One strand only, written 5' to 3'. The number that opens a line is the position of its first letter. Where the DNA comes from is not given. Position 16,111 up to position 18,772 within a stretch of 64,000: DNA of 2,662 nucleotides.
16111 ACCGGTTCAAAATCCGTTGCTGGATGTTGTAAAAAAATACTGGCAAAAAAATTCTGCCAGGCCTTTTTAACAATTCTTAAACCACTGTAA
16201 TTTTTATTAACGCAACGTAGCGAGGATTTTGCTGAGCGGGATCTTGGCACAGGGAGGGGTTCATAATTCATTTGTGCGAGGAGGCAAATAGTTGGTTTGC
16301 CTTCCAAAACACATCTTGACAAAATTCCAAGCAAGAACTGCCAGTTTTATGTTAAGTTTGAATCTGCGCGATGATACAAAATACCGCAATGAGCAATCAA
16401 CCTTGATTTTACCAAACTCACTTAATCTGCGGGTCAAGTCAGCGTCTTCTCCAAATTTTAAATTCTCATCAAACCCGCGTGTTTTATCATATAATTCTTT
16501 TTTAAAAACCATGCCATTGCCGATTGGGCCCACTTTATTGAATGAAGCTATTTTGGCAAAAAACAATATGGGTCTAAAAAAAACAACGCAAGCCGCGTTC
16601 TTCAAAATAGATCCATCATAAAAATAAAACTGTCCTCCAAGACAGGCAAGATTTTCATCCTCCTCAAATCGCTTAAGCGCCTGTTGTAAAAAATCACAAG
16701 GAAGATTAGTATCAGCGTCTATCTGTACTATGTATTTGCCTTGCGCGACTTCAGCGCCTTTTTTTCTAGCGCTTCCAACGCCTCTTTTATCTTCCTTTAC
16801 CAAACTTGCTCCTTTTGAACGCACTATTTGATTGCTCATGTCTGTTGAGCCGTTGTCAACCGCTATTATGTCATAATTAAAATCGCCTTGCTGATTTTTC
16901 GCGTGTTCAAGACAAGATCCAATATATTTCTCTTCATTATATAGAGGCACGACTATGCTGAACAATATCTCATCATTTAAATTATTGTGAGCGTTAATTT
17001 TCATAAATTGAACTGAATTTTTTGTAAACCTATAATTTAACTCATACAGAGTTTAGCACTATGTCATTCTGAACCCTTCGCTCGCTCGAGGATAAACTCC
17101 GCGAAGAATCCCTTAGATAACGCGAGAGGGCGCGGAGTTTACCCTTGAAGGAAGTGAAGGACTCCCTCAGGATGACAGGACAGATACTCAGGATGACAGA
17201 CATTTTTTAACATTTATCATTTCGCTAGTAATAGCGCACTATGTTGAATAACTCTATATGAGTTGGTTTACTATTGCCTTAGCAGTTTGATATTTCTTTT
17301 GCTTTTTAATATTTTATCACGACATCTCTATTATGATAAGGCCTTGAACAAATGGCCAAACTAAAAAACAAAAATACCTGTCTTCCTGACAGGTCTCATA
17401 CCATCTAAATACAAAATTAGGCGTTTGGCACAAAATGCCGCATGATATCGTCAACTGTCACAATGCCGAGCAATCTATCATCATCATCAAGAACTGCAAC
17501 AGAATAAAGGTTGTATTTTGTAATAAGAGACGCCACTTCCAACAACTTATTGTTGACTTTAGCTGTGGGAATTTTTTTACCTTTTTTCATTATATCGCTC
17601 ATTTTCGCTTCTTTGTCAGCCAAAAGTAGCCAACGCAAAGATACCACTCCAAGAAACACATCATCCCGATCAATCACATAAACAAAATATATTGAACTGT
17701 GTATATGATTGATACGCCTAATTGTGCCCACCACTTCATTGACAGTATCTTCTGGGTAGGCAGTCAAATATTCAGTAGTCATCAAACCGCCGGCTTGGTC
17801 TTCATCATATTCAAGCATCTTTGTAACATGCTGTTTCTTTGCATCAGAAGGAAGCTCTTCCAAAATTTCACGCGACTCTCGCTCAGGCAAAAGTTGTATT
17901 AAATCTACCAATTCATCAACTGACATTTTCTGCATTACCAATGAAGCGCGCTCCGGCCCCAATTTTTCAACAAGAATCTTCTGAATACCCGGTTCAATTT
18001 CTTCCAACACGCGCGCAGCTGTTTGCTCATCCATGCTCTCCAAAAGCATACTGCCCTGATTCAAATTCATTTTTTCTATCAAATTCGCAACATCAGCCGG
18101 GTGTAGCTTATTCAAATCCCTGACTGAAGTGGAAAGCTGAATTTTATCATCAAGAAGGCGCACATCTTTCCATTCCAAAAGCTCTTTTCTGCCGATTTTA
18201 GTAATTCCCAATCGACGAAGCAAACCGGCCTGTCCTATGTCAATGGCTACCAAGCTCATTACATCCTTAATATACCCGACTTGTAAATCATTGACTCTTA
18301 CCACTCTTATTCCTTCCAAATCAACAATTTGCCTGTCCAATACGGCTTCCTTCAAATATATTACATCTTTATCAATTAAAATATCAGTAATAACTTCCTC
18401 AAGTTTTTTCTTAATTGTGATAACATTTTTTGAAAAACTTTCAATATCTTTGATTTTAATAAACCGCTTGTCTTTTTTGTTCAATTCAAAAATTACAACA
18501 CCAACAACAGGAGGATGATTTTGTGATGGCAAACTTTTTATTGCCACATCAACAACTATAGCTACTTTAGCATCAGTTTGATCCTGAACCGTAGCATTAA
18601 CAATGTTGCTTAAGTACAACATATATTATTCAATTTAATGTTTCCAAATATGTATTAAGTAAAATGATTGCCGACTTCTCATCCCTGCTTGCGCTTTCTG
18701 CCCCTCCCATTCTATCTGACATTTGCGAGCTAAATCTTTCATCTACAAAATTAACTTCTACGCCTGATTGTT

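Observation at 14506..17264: Inverted pair of a second MITE family brackets a GH5-lipoprotein / GT2 two-gene cassette (composite-transposon-like)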

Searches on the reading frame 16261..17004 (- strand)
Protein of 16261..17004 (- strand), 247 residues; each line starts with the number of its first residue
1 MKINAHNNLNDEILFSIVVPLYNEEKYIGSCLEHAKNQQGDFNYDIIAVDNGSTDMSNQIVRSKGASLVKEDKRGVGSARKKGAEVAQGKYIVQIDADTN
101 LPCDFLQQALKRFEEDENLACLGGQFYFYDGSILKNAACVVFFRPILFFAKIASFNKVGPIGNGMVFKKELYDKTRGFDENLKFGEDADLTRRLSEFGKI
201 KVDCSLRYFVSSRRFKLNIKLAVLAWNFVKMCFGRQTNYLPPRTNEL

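Call 8: search_protein_families(library=pfam, proteins=[window:16261-17004:-])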
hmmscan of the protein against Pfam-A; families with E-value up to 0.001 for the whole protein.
window:16261-17004:- (247 aa): 5 families
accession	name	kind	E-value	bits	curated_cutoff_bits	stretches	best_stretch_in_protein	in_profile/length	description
PF00535.33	Glycos_transf_2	-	6.9e-26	91.6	23.3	1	16-135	1-126/168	Glycosyl transferase family 2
PF13641.12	Glyco_tranf_2_3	-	1.5e-10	41.9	27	1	15-196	3-196/230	Glycosyltransferase like family 2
PF10111.15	Glyco_tranf_2_2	-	2e-10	41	27.3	1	16-196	1-201/276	Glycosyltransferase like family 2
PF13632.12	Glyco_trans_2_3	-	2.2e-07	31.3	27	1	91-198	1-110/198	Glycosyl transferase family group 2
PF13506.12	Glyco_transf_21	-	7.1e-05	22.8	21.7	1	82-211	24-153/174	Glycosyl transferase family 21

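Call 12: find_encoding_contigs(protein=window:16261-17004:-, flank=10000, max_places=10)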
Protein window:16261-17004:- (247 aa): no gene with exactly this product is on record in the collection.

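Call 54: find_homologous_proteins(query=window:16261-17004:-, max_evalue=1e-20)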
Query window:16261-17004:- (247 aa): 32 proteins with E <= 1e-20 among 699 candidates.
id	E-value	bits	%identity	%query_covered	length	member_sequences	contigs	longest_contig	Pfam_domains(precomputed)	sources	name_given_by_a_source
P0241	4.8e-163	558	100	100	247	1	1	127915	PF13632.13,PF10111.15,PF13641.13,PF00535.33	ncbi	ncbi:MAG: glycosyltransferase [bacterium]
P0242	1.7e-74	268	50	95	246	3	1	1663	PF13632.13,PF10111.15,PF13641.13,PF00535.33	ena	-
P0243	1.7e-73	265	50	96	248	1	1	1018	PF13632.13,PF10111.15,PF13641.13,PF00535.33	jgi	-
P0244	8.6e-70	253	51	96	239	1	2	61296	PF10111.15,PF13641.13,PF00535.33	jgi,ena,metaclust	metaclust:\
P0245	1.1e-69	253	50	97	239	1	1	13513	PF13632.13,PF10111.15,PF13641.13,PF00535.33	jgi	-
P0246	1.3e-69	252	51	98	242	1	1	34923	PF13632.13,PF10111.15,PF13641.13,PF00535.33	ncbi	ncbi:MAG: glycosyltransferase [bacterium]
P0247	4.5e-69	251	50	96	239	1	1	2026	PF13632.13,PF10111.15,PF13641.13,PF00535.33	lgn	-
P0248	3.4e-68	248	51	97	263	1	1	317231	PF13632.13,PF10111.15,PF13641.13,PF00535.33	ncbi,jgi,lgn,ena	ncbi:MAG: glycosyltransferase family 2 protein [Candidatus Magasanikbacteria bacterium]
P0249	7.1e-68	247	50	94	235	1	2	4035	PF13632.13,PF10111.15,PF13641.13,PF00535.33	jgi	jgi:glycosyltransferase involved in cell wall biosynthesis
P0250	1.9e-67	245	50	89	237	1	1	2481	PF10111.15,PF13641.13,PF00535.33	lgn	-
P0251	3.9e-67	244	50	89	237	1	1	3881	PF13632.13,PF10111.15,PF13641.13,PF00535.33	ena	-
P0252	4.9e-66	241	46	94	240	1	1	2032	PF13632.13,PF10111.15,PF13641.13,PF00535.33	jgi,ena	-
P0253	1.1e-65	239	50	90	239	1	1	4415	PF13632.13,PF10111.15,PF13641.13,PF00535.33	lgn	-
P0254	4.5e-64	234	54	82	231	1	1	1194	PF10111.15,PF13641.13,PF00535.33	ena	-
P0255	2.6e-63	232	45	94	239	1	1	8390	PF13632.13,PF10111.15,PF13641.13,PF00535.33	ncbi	-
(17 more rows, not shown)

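Call 55: find_encoding_contigs(protein=P0248, flank=6000, max_places=2)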
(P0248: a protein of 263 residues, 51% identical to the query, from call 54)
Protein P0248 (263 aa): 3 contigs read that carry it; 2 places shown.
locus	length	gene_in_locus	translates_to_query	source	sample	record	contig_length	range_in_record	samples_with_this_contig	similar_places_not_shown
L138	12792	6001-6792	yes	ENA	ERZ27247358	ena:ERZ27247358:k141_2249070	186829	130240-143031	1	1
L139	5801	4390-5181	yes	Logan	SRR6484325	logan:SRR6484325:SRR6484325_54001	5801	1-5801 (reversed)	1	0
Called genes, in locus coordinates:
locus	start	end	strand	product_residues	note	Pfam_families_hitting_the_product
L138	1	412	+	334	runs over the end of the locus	PF18895:T4SS_pilin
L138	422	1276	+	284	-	PF18895:T4SS_pilin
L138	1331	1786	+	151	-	PF18895:T4SS_pilin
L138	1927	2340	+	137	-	-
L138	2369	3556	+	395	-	PF18895:T4SS_pilin, PF04706:Dickkopf_N (faint)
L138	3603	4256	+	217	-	PF18895:T4SS_pilin (weak)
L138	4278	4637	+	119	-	PF18895:T4SS_pilin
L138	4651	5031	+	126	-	PF18895:T4SS_pilin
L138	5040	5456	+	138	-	PF18895:T4SS_pilin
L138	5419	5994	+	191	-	-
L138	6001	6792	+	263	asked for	PF00535:Glycos_transf_2, PF10111:Glyco_tranf_2_2 (weak), PF13641:Glyco_tranf_2_3, PF13632:Glyco_trans_2_3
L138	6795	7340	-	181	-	PF01923:Cob_adeno_trans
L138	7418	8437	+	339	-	PF00152:tRNA-synt_2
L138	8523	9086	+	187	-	PF08207:EFP_N, PF01132:EFP, PF09285:Elong-fact-P_C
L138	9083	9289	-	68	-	-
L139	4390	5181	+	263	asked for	PF00535:Glycos_transf_2, PF10111:Glyco_tranf_2_2 (weak), PF13641:Glyco_tranf_2_3, PF13632:Glyco_trans_2_3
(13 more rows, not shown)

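Call 56: find_encoding_contigs(protein=P0246, flank=6000, max_places=2)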
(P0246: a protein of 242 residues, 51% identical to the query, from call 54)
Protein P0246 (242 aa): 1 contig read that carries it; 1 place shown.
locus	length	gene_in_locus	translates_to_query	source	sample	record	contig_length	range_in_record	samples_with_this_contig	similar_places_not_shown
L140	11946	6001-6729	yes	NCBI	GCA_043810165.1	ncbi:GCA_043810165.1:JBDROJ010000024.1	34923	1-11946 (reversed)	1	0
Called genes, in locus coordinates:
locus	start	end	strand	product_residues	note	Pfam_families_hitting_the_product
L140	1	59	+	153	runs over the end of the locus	PF18895:T4SS_pilin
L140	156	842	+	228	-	PF18895:T4SS_pilin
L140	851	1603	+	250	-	-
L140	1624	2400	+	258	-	PF18895:T4SS_pilin (weak)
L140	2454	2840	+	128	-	PF18895:T4SS_pilin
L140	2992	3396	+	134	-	PF18895:T4SS_pilin (weak)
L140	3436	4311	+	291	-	PF18895:T4SS_pilin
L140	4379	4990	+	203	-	PF18895:T4SS_pilin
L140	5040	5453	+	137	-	PF18895:T4SS_pilin (weak)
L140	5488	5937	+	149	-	PF18895:T4SS_pilin (weak)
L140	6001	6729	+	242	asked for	PF13641:Glyco_tranf_2_3, PF00535:Glycos_transf_2, PF10111:Glyco_tranf_2_2 (weak), PF13632:Glyco_trans_2_3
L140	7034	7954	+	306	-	PF14397:ATPgrasp_ST (faint), PF02655:ATP-grasp_3, PF08443:RimK, PF02955:GSH-S_ATP, PF07478:Dala_Dala_lig_C (weak)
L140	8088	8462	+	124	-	PF01475:FUR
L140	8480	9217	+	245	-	PF02535:Zip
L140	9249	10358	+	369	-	PF07907:YibE_F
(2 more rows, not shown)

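Call 79: search_protein_families(library=ncbifam, proteins=[window:16261-17004:-], max_evalue=0.01)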
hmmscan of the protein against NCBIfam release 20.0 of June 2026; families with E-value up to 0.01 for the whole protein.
window:16261-17004:- (247 aa): 27 families (the best 25 are shown)
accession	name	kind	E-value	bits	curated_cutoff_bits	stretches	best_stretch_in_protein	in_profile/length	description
TIGR04283.1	glyco_like_mftF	equivalog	1.8e-26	93.1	182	1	16-218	2-192/221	TIGR04283 family arsenosugar biosynthesis glycosyltransferase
NF007482.0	PRK10073.1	equivalog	2.7e-16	59.5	423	1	11-116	4-113/334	glycosyltransferase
NF041875.1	EPS_EpsD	equivalog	4.1e-16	59.3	370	1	16-123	2-114/325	exopolysaccharide biosynthesis glycosyltransferase EpsD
TIGR03965.1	mycofact_glyco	equivalog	8.1e-14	51.3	280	2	15-115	76-181/467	mycofactocin biosynthesis glycosyltransferase MftF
TIGR03111.1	glyc2_xrt_Gpos1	hypoth_equivalog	2.5e-13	49.6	363.95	1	15-126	51-169/439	TIGR03111 family XrtG-associated glycosyltransferase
NF038302.1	EPS_HpsE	equivalog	2.8e-13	49.5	300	1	15-126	3-124/307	hormogonium polysaccharide biosynthesis glycosyltransferase HpsE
TIGR03937.1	PgaC_IcaA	equivalog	7.2e-13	48.3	422.3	1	7-124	39-161/407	poly-beta-1,6-N-acetyl-D-glucosamine synthase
TIGR04182.1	glyco_TIGR04182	equivalog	2.6e-10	40.2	325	1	16-117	3-101/293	S-layer glycoprotein N-glycosyltransferase AglJ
NF041391.1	DPhHxTase_Halo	equivalog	2.2e-09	36.6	375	1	22-115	4-95/213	dolichyl-phosphate hexose transferase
NF047683.1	TeichurnBiosyTuaG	equivalog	7.5e-09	35.6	400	1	13-117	6-115/252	teichuronic acid biosynthesis protein TuaG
NF058614.1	PPMAGASynPpgS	equivalog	2.6e-08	33.6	370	1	17-126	4-114/226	polyprenyl-phospho-N-acetylgalactosaminyl synthase PpgS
NF010496.0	PRK13915.1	equivalog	2.7e-08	33.3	262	1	13-100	31-128/307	glucosyl-3-phosphoglycerate synthase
NF041394.1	GtaseAglG_Halo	equivalog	2.8e-07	30.1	440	1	16-123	4-117/304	glucosyl-dolichyl phosphate glucuronosyltransferase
NF038299.1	EPS_HpsN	equivalog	6.7e-07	28.6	425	1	15-126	3-119/317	hormogonium polysaccharide biosynthesis glycosyltransferase HpsN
NF007986.1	PRK10714.1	equivalog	1.9e-06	27.1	529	1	15-115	8-117/316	undecaprenyl-phosphate 4-deoxy-4-formamido-L-arabinose transferase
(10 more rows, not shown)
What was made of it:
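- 16261..17004 (-): GT2 glycosyltransferase, 247 aa. It belongs to a narrow family (32 proteins at E<=1e-20); the few labelled members are Magasanikbacteria. Calls 8, 54, 79.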

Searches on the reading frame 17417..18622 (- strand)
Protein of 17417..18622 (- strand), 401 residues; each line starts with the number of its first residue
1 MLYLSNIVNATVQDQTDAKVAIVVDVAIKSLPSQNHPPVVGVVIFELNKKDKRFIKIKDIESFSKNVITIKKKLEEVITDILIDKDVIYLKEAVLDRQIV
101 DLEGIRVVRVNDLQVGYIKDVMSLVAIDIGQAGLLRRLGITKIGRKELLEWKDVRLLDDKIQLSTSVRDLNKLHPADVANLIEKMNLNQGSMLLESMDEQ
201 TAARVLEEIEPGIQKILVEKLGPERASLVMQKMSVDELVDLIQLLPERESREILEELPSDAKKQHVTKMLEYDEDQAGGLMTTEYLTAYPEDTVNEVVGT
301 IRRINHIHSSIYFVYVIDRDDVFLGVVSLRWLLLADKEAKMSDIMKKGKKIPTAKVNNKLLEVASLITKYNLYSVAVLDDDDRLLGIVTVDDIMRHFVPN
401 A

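Call 8: search_protein_families(library=pfam, proteins=[window:17417-18622:-])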
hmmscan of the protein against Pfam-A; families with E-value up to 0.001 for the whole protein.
window:17417-18622:- (401 aa): 2 families
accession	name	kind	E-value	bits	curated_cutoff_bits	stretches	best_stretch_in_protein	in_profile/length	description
PF03448.22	MgtE_N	-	2.5e-21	76.6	25.9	1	173-275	1-102/102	MgtE intracellular N domain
PF00571.33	CBS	-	3.3e-17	63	24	2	342-397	2-55/57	CBS domain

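Call 48: find_homologous_proteins(query=window:17417-18622:-, max_evalue=1e-30)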
Query window:17417-18622:- (401 aa): 2163 proteins with E <= 1e-30 among 8000 candidates; the best 120 are listed.
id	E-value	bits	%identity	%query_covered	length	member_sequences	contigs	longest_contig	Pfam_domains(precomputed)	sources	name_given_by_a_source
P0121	4.6e-247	837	100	100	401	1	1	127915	PF00571.34,PF03448.23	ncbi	ncbi:MAG: CBS domain-containing protein [bacterium]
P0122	8.6e-186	636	76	100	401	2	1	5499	PF00571.34,PF03448.23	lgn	-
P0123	1.4e-185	635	75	100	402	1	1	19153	PF00571.34,PF03448.23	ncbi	ncbi:MAG: CBS domain-containing protein [bacterium]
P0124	2.1e-181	621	75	100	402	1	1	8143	PF00571.34,PF03448.23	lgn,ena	-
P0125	2.7e-180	618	73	100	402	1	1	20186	PF00571.34,PF03448.23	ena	-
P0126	5.4e-180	617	73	100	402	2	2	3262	PF00571.34,PF03448.23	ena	-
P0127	1.3e-179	615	73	100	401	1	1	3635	PF00571.34,PF03448.23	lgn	-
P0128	8.9e-178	609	72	100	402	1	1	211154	PF00571.34,PF03448.23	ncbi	-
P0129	3.5e-177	607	72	100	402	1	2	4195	PF00571.34,PF03448.23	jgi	-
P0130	7.2e-177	606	71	100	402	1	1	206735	PF00571.34,PF03448.23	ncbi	-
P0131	7.6e-176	603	69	100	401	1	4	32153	PF00571.34,PF03448.23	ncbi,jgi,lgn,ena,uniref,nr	ncbi:MAG: hypothetical protein COU31_00060 [Candidatus Magasanikbacteria bacterium CG10_big_fil_rev_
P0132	8.9e-173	593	70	100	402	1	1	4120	PF00571.34,PF03448.23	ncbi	-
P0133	7.6e-172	590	70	100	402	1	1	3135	PF00571.34,PF03448.23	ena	-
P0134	1.6e-171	589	71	100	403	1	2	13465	PF00571.34,PF03448.23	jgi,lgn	-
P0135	3.7e-163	561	66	100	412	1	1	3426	PF00571.34,PF03448.23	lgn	-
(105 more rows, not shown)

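Call 49: find_encoding_contigs(protein=P0123, flank=10000, max_places=2)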
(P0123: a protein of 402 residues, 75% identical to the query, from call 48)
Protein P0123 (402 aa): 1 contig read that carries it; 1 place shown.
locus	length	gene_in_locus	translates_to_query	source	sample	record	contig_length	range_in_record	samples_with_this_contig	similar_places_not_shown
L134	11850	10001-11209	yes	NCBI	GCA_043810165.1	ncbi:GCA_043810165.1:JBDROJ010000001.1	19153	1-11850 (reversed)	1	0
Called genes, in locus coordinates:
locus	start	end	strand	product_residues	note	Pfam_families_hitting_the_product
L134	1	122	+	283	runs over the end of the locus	PF00181:Ribosomal_L2_N, PF03947:Ribosomal_L2_C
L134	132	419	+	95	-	PF00203:Ribosomal_S19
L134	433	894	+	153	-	PF00237:Ribosomal_L22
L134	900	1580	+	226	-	PF07650:KH_2, PF00189:Ribosomal_S3_C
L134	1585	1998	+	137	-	PF00252:Ribosomal_L16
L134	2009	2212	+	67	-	PF00831:Ribosomal_L29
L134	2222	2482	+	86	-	PF00366:Ribosomal_S17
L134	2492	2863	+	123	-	PF00238:Ribosomal_L14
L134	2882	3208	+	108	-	PF00467:KOW (weak), PF17136:ribosomal_L24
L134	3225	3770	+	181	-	PF00281:Ribosomal_L5, PF00673:Ribosomal_L5_C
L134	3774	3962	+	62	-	PF00253:Ribosomal_S14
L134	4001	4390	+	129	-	PF00410:Ribosomal_S8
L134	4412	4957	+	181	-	PF00347:Ribosomal_L6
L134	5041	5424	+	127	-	PF00861:Ribosomal_L18p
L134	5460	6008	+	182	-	PF00333:Ribosomal_S5, PF03719:Ribosomal_S5_C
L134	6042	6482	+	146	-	PF00828:Ribosomal_L27A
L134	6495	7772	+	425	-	PF00344:SecY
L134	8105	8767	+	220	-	PF00406:ADK, PF13238:AAA_18 (weak), PF13671:AAA_33, PF13207:AAA_17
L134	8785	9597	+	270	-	PF00557:Peptidase_M24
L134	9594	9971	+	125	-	PF03652:RuvX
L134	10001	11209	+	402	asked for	PF03448:MgtE_N, PF00571:CBS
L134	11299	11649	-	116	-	-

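Call 50: find_encoding_contigs(protein=P0128, flank=10000, max_places=2)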
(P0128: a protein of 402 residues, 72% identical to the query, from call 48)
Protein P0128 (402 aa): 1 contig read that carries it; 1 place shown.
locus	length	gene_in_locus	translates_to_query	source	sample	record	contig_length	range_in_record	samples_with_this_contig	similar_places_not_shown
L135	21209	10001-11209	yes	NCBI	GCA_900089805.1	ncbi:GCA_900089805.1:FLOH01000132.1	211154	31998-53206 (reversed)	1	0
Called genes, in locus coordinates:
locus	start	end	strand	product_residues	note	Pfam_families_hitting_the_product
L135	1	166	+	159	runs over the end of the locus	PF00237:Ribosomal_L22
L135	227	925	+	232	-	PF07650:KH_2, PF05316:VAR1 (faint), PF00189:Ribosomal_S3_C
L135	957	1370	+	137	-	PF00252:Ribosomal_L16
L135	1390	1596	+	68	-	PF00831:Ribosomal_L29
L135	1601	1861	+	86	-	PF00366:Ribosomal_S17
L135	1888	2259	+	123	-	PF00238:Ribosomal_L14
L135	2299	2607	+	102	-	PF00467:KOW (weak), PF17136:ribosomal_L24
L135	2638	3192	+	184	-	PF00281:Ribosomal_L5, PF00673:Ribosomal_L5_C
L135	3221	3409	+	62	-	PF00253:Ribosomal_S14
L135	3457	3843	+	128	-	PF00410:Ribosomal_S8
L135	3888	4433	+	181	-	PF00347:Ribosomal_L6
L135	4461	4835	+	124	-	PF00861:Ribosomal_L18p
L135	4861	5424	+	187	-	PF00333:Ribosomal_S5, PF03719:Ribosomal_S5_C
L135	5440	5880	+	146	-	PF00828:Ribosomal_L27A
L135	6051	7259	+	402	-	PF00344:SecY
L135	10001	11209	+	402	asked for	PF03448:MgtE_N, PF00571:CBS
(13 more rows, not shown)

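Call 51: find_encoding_contigs(protein=P0125, flank=10000, max_places=2)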
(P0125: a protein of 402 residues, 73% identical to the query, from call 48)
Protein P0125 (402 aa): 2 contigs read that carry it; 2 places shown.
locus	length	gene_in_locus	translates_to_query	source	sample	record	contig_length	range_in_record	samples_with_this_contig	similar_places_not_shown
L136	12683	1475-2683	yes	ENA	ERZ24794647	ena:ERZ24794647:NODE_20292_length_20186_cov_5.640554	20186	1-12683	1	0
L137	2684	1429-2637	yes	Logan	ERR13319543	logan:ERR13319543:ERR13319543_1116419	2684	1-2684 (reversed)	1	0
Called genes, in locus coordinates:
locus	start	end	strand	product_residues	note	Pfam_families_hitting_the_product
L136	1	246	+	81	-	?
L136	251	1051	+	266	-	PF00557:Peptidase_M24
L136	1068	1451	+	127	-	PF03652:RuvX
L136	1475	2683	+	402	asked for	PF03448:MgtE_N, PF00571:CBS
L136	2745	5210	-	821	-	PF00521:DNA_topoisoIV, PF03989:DNA_gyraseA_C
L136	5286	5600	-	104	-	-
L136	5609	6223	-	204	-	PF13483:Lactamase_B_3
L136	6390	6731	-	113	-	PF03083:MtN3_slv, PF04193:PQ-loop (weak)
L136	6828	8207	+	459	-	PF00575:S1 (weak), PF23459:S1_RRP5 (faint), PF00575:S1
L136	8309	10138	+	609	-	PF06480:FtsH_ext (weak), PF00004:AAA, PF17862:AAA_lid_3, PF01434:Peptidase_M41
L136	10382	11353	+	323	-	-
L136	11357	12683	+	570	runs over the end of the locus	PF00437:T2SSE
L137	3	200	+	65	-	?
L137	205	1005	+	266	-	PF00557:Peptidase_M24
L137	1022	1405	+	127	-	PF03652:RuvX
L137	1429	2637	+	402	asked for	PF03448:MgtE_N, PF00571:CBS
